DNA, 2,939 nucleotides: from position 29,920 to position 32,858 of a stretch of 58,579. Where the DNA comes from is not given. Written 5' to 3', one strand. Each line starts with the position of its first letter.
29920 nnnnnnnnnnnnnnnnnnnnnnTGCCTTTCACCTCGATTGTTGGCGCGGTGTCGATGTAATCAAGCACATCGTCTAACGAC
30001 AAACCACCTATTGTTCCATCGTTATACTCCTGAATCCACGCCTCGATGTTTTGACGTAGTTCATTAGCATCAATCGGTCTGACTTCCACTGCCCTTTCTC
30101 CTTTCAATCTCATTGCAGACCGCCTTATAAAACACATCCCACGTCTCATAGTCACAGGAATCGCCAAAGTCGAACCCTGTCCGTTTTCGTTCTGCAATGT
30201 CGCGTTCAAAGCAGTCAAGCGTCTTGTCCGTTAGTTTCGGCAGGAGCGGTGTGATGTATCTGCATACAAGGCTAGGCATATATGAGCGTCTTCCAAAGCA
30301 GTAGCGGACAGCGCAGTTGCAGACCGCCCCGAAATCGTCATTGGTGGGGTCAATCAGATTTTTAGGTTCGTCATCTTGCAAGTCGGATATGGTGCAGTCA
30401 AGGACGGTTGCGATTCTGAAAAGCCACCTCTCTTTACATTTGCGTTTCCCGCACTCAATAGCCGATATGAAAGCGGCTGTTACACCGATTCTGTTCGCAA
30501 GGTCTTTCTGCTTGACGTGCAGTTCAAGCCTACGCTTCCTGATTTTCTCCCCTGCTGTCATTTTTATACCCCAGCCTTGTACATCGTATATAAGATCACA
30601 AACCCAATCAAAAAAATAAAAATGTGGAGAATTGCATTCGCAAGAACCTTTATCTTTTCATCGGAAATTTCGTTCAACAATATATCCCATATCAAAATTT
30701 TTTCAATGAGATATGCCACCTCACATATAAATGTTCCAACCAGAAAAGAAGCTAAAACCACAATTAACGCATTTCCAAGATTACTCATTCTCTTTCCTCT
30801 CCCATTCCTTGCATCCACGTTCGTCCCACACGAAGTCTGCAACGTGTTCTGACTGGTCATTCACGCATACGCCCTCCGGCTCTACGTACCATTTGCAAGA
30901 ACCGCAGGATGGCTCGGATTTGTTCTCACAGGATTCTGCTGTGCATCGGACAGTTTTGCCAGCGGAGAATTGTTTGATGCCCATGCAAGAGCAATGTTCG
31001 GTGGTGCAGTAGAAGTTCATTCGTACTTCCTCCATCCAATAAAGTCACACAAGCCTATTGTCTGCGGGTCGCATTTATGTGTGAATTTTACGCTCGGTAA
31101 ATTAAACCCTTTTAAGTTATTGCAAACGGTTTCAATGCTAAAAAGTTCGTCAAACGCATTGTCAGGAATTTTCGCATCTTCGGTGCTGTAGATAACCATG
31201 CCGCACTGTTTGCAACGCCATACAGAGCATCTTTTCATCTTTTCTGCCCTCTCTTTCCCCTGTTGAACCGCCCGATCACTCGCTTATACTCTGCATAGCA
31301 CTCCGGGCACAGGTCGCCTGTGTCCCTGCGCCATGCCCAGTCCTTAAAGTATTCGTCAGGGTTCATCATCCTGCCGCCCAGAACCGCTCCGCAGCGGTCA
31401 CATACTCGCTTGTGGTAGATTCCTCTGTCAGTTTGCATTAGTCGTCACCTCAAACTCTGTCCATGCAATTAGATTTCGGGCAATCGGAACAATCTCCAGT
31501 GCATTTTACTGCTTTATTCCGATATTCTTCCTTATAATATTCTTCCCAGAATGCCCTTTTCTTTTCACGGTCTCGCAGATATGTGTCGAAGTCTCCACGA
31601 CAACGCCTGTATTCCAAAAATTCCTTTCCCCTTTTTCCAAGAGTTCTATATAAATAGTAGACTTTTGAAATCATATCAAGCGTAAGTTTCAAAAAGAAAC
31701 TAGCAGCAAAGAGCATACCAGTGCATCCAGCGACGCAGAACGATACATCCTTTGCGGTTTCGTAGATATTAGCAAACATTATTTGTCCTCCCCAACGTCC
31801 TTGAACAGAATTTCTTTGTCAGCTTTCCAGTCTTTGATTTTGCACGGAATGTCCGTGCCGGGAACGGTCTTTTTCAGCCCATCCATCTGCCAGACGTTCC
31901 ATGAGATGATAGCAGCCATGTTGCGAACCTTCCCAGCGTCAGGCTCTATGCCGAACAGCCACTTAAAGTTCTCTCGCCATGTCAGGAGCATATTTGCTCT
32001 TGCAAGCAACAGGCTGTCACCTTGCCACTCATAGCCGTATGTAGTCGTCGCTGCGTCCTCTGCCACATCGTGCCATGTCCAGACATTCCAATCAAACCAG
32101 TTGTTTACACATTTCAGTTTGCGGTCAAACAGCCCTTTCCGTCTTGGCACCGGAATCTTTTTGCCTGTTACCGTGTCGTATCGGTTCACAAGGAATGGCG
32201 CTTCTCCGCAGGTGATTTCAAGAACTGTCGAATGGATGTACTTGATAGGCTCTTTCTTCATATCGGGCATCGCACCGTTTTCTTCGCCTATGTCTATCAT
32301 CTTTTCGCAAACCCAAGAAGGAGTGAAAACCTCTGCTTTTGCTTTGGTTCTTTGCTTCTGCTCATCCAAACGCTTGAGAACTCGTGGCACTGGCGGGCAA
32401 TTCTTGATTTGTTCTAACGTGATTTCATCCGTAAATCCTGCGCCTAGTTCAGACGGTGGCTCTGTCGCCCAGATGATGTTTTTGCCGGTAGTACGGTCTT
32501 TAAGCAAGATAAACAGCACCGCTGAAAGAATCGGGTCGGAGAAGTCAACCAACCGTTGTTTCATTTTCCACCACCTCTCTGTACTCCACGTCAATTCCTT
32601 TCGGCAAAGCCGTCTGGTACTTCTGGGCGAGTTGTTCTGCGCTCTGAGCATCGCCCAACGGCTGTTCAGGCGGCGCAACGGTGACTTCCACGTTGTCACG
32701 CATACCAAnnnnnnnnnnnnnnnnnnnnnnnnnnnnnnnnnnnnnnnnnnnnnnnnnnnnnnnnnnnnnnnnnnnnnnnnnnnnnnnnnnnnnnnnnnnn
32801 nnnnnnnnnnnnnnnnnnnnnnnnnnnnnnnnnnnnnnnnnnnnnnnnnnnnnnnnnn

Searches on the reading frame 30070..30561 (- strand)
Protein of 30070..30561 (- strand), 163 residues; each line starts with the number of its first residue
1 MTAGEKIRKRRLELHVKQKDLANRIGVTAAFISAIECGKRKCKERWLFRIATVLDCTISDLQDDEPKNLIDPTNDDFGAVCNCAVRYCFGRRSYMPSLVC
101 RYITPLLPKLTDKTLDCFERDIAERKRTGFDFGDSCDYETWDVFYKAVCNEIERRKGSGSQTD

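Call 107: search_protein_families(library=pfam, proteins=[window:30070-30561:-], max_evalue=0.01)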
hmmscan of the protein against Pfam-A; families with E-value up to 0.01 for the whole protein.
window:30070-30561:- (163 aa): 4 families
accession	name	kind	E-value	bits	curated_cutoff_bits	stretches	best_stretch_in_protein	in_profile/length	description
PF01381.28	HTH_3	-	7.3e-08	32.8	23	1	7-61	1-55/55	Helix-turn-helix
PF13560.12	HTH_31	-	3.2e-06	27.8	27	1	4-57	3-57/64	Helix-turn-helix domain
PF13443.12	HTH_26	-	5.7e-06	26.9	22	1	6-66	1-62/63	Cro/C1-type HTH DNA-binding domain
PF12844.13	HTH_19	-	9.2e-05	22.7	30.2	1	4-44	1-41/64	Helix-turn-helix domain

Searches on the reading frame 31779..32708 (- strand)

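Call 13: search_protein_families(library=pfam, proteins=[window:31779-32708:-], max_evalue=0.001)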
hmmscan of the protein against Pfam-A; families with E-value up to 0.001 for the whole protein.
window:31779-32708:- (309 aa): 0 families

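Call 100: search_protein_families(library=padloc, proteins=[window:31779-32708:-], max_evalue=0.001)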
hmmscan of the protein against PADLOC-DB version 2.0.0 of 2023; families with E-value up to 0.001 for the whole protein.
window:31779-32708:- (309 aa): 1 family
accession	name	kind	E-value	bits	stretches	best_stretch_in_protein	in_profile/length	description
PDLC03390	MTase_II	-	9e-66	220.1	2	155-283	139-266/327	Type II methyltransferase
